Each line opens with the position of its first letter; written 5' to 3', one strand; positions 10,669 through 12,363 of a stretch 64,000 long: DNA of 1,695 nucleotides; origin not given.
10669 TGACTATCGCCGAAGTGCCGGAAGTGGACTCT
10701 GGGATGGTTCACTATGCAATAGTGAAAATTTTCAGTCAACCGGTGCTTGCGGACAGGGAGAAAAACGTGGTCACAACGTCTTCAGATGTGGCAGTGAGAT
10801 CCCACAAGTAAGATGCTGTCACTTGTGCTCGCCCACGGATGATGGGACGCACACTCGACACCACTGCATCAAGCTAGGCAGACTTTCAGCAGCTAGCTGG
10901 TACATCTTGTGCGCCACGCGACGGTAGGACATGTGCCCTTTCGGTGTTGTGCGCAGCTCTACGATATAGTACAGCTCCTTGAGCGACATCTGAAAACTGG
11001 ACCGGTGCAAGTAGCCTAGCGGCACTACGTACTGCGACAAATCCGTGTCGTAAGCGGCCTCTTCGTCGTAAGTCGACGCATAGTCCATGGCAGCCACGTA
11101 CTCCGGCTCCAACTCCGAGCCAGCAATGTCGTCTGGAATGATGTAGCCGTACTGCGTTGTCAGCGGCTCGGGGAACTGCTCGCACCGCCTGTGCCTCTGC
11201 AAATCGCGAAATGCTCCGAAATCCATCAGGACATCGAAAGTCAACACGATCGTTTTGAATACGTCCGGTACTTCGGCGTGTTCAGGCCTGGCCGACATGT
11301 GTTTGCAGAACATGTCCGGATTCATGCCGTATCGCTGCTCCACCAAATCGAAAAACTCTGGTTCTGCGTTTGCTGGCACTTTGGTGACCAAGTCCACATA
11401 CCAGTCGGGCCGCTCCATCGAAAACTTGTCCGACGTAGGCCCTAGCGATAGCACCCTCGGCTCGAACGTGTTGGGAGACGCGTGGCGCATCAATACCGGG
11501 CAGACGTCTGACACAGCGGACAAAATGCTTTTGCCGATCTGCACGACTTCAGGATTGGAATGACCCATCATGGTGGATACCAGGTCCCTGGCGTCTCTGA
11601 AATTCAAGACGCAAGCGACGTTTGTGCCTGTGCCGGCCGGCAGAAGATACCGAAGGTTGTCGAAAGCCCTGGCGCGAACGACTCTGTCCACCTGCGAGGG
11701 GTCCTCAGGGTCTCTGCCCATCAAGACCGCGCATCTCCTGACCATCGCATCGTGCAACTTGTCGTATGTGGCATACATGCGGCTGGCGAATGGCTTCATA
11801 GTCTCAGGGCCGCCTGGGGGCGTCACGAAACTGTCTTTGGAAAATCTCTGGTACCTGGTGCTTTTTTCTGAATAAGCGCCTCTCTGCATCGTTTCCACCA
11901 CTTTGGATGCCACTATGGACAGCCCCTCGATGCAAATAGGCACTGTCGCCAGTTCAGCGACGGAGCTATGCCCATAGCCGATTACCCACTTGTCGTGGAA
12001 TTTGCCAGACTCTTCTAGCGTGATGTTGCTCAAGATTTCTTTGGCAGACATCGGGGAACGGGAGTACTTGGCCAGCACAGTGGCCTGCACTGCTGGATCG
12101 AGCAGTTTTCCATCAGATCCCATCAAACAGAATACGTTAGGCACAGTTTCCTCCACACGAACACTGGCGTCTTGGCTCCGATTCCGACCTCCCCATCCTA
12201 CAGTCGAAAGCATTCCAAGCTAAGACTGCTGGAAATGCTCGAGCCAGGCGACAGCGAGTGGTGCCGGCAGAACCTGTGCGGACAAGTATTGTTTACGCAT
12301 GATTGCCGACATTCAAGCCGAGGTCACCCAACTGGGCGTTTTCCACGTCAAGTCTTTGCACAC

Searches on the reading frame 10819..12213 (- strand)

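Call 60: search_protein_families(library=pfam, proteins=[window:10819-12213:-], max_evalue=0.001)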
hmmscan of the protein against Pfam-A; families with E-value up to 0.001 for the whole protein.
window:10819-12213:- (464 aa): 1 family
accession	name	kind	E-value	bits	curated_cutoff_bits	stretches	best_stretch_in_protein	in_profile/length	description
PF02511.20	Thy1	-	9e-33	114.1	24.8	2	48-240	17-191/191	Thymidylate synthase complementing protein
